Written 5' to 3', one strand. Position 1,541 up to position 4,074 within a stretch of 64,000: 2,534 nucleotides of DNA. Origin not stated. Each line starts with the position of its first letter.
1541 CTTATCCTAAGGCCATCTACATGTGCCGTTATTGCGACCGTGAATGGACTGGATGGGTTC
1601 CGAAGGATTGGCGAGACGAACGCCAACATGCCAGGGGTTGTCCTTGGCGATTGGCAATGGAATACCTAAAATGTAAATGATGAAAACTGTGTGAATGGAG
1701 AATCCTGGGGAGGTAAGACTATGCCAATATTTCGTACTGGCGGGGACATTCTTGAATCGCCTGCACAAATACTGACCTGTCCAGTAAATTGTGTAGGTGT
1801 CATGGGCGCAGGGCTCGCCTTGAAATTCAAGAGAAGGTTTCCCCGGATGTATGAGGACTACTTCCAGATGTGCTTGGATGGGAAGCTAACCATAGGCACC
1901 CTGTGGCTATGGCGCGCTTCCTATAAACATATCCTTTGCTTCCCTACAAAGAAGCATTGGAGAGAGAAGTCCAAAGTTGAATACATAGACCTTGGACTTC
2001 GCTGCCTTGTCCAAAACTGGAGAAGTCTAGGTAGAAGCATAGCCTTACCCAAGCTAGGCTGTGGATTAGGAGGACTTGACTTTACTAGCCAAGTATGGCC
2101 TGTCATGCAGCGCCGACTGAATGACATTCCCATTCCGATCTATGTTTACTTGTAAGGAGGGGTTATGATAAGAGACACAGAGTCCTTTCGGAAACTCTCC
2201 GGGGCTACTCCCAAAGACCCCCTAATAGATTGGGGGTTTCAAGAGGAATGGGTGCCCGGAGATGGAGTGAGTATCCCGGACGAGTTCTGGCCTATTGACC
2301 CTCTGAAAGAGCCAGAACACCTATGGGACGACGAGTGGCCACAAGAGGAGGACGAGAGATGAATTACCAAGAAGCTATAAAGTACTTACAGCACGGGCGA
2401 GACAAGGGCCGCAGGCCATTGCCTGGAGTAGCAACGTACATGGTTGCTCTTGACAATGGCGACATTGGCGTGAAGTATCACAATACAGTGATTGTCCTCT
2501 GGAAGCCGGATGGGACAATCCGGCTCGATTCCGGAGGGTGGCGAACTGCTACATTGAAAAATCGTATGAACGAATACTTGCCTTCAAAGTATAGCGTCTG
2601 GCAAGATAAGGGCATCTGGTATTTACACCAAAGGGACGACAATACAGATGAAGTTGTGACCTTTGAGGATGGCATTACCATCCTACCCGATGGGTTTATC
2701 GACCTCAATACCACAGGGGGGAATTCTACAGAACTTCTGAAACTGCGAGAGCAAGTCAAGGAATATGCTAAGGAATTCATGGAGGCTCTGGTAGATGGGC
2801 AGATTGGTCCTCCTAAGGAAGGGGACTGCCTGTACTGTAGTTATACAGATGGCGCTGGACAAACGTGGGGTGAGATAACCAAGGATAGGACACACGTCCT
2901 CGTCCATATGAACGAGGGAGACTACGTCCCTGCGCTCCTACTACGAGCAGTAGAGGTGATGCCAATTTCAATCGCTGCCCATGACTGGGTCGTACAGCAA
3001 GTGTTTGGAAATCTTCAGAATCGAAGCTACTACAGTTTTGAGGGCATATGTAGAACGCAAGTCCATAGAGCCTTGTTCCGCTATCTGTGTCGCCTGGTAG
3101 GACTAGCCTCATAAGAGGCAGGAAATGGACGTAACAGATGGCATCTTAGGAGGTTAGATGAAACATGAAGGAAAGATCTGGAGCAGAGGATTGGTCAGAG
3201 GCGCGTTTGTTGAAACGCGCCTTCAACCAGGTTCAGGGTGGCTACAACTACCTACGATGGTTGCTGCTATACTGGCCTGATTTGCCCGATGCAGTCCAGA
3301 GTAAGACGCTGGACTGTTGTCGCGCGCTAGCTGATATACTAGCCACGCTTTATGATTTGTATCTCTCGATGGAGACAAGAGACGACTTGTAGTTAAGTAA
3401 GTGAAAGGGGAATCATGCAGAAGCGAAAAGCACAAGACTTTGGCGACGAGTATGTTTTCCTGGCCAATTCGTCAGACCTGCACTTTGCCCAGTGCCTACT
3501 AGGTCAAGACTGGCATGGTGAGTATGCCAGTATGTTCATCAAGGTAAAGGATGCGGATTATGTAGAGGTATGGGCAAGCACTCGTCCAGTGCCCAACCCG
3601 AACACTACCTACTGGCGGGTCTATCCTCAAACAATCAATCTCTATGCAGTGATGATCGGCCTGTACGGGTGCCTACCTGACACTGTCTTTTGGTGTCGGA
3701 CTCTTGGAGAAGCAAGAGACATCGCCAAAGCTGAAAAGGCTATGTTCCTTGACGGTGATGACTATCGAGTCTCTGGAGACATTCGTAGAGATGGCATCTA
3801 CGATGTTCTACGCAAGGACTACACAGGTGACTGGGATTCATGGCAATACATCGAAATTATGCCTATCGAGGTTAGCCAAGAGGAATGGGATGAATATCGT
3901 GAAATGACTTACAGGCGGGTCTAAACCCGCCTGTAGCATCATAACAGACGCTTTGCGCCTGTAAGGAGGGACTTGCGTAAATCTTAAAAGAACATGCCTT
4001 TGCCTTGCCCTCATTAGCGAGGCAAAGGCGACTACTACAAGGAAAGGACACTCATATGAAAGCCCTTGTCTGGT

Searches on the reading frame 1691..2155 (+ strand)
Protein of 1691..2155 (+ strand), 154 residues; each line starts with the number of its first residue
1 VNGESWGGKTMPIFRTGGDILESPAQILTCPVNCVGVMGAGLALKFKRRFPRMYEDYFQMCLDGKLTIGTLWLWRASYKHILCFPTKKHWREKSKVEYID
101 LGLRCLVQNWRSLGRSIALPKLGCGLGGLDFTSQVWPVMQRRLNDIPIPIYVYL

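Call 72: search_protein_families(library=phrogs, proteins=[window:1691-2155:+], max_evalue=0.001)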
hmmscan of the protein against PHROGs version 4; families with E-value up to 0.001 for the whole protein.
window:1691-2155:+ (154 aa): 2 families
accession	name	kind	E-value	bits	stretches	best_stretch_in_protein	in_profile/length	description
phrog_335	-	other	5e-31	109.3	1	13-153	56-203/422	phosphatase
phrog_30914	-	unknown function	6.7e-29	102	1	17-132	6-127/371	-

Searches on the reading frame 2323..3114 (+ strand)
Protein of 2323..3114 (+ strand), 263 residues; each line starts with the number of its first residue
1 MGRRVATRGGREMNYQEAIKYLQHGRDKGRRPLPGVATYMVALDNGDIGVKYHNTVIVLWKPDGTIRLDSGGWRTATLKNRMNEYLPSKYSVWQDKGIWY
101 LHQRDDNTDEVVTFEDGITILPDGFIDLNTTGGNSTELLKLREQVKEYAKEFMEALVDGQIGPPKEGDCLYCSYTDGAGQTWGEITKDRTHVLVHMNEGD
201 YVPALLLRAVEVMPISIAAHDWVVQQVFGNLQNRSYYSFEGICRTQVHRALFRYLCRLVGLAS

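Call 17: search_protein_families(library=pfam, proteins=[window:2323-3114:+], max_evalue=0.001)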
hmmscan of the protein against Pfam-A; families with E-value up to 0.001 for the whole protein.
window:2323-3114:+ (263 aa): 1 family
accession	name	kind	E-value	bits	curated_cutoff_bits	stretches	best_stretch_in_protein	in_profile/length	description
PF23790.1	Kyano_Gp96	-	0.00029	21.3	27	1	48-120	34-109/110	Kyanoviridae Gp96 protein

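Call 72: search_protein_families(library=phrogs, proteins=[window:2323-3114:+], max_evalue=0.001)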
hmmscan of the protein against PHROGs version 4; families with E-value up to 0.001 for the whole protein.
window:2323-3114:+ (263 aa): 3 families
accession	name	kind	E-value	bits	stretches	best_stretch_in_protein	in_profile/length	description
phrog_554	-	unknown function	1.9e-07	32.3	1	44-119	30-107/109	-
phrog_19389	-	unknown function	2.1e-06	28.3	1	44-109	47-112/250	-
phrog_16548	-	unknown function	2.9e-05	25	1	47-111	43-108/119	-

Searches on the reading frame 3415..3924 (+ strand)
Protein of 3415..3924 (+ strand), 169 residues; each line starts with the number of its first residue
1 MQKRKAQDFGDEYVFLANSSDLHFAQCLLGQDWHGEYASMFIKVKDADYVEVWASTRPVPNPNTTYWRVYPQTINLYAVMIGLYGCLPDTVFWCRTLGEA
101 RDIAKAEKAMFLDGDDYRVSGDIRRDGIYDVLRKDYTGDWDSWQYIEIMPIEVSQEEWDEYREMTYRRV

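Call 72: search_protein_families(library=phrogs, proteins=[window:3415-3924:+], max_evalue=0.001)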
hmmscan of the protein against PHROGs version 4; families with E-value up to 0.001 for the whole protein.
window:3415-3924:+ (169 aa): 1 family
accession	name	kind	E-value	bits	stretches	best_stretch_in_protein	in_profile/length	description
phrog_21991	-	unknown function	1.1e-07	32.9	1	1-55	5-59/74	-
